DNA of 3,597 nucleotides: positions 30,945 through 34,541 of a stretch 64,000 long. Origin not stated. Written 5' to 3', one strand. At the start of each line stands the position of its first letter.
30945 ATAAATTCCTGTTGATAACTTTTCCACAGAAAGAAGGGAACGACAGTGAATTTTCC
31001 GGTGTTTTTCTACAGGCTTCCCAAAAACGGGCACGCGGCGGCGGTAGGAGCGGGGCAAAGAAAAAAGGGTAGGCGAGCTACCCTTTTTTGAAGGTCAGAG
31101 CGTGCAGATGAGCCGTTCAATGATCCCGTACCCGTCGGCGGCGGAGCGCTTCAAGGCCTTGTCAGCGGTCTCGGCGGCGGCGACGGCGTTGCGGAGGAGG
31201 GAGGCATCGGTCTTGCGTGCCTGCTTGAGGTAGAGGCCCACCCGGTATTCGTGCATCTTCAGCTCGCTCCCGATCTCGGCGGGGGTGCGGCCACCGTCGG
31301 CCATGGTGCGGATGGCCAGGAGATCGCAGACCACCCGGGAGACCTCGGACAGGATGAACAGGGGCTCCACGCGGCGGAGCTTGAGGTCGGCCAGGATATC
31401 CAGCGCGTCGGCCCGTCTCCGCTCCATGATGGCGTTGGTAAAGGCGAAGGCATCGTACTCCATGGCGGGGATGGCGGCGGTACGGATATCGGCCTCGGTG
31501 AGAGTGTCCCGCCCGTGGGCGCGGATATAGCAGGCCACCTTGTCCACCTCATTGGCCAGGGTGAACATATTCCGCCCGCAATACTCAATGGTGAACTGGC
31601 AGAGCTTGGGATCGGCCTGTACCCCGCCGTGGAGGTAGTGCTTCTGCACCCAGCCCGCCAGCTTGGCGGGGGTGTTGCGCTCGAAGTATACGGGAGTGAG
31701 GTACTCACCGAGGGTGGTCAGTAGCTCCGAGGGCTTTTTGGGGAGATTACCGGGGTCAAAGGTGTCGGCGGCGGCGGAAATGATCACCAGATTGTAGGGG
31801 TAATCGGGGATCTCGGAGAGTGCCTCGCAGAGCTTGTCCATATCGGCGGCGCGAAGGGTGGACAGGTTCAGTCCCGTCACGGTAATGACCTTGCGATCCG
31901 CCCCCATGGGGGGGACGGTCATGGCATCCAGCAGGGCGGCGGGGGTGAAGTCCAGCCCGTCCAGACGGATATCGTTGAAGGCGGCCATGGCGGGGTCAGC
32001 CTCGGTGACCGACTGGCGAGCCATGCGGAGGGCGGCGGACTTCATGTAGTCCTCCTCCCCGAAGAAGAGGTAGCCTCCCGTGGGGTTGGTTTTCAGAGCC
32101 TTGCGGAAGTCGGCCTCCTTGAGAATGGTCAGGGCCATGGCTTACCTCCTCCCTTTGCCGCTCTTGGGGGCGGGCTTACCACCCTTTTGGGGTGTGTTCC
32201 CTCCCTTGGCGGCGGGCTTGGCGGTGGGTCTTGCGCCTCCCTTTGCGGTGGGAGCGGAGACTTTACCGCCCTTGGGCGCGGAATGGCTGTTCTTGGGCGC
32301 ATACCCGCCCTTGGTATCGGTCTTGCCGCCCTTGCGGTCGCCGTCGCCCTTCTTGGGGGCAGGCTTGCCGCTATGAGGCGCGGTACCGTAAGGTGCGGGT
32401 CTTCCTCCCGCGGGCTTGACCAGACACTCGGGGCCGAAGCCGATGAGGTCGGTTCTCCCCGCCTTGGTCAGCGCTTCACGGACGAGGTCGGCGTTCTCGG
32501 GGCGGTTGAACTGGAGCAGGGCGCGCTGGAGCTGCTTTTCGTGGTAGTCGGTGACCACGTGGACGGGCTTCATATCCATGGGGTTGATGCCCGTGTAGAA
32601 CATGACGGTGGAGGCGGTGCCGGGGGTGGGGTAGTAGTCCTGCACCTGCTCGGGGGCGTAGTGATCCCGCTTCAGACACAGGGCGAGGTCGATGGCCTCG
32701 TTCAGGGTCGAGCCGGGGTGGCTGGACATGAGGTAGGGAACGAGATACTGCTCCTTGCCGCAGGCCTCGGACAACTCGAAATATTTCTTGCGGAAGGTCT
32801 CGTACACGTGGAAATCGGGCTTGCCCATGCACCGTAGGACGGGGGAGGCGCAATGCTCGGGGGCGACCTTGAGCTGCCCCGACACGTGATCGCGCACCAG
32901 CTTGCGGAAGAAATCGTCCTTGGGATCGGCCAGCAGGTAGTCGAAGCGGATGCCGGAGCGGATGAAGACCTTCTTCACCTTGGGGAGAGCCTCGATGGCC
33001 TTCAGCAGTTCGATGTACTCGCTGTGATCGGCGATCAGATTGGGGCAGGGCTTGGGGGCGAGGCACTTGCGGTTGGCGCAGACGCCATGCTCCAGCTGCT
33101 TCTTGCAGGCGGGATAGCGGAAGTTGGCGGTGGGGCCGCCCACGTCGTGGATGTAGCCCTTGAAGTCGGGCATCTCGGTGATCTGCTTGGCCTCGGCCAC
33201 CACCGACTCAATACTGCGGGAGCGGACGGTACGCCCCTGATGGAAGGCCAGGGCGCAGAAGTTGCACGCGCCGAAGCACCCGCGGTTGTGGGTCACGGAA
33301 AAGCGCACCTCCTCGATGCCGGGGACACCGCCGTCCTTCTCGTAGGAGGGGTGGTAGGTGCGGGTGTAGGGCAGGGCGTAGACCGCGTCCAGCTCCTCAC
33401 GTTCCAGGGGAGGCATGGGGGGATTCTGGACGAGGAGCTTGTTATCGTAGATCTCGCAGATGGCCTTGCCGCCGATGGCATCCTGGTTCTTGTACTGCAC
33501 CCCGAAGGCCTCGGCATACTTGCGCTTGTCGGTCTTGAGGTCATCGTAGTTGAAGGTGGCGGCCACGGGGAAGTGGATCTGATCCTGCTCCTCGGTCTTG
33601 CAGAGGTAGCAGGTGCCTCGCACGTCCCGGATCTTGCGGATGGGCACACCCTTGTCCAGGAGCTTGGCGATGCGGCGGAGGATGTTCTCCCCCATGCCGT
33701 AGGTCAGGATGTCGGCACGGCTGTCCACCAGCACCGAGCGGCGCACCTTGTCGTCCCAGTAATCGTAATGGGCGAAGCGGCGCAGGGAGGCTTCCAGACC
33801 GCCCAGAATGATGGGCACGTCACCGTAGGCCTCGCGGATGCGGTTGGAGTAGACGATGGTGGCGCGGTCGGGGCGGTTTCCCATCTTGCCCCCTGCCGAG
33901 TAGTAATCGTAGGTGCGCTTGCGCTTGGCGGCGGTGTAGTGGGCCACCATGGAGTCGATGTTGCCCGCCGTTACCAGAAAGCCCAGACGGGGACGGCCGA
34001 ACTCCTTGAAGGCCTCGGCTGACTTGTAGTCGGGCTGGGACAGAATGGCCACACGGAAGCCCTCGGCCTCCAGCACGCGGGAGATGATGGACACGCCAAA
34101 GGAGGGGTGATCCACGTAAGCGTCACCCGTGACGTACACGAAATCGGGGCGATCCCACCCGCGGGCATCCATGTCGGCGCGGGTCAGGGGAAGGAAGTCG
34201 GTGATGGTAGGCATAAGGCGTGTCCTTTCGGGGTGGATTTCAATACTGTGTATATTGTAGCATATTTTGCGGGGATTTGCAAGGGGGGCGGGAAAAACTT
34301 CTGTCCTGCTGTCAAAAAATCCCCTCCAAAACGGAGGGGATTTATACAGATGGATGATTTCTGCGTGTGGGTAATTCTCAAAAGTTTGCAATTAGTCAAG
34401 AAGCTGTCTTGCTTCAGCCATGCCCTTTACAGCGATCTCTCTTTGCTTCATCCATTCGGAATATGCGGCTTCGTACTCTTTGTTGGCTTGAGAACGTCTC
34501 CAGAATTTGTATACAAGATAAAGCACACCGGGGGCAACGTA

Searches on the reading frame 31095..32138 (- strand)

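Call 25: search_protein_families(library=pfam, proteins=[window:31095-32138:-], max_evalue=0.001)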
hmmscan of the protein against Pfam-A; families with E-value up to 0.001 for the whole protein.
window:31095-32138:- (347 aa): 1 family
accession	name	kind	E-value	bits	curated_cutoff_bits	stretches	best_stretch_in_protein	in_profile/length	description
PF21694.2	DNA_pol3_delta_C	-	4.7e-19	69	27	1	229-345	3-119/121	DNA polymerase III delta subunit, C-terminal domain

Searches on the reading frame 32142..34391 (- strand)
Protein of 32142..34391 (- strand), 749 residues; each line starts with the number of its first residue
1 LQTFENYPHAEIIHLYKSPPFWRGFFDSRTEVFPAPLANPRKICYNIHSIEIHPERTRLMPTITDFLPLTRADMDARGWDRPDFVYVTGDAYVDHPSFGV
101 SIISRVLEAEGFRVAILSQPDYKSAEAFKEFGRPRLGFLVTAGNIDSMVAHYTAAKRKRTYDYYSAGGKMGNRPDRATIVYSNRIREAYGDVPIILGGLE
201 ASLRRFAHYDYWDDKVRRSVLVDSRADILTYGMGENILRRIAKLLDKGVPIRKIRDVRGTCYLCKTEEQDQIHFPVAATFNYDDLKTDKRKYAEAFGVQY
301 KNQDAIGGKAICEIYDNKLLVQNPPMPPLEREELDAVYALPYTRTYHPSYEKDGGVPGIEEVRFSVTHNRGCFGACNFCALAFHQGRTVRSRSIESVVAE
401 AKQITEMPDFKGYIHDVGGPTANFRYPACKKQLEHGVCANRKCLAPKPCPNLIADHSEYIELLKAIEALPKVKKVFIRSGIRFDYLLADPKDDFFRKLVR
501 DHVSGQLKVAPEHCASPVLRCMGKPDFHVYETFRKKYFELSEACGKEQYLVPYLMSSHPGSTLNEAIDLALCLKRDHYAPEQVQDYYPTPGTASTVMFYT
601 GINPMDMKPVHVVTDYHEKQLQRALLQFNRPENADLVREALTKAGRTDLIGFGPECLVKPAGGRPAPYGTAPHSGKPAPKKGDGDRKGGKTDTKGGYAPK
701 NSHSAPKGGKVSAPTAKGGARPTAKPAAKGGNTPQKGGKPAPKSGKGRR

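Call 25: search_protein_families(library=pfam, proteins=[window:32142-34391:-], max_evalue=0.001)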
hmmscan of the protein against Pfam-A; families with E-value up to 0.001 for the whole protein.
window:32142-34391:- (749 aa): 3 families
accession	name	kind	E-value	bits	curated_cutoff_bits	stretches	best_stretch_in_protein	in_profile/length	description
PF08497.15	Radical_SAM_N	-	2.5e-132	441.1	25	1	66-365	1-301/301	Radical SAM N-terminal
PF11842.13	DUF3362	-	4.2e-26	92.4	27.6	1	581-708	1-138/151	Domain of unknown function (DUF3362)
PF04055.27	Radical_SAM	-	2.2e-07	31.6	29.5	1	367-528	2-127/166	Radical SAM superfamily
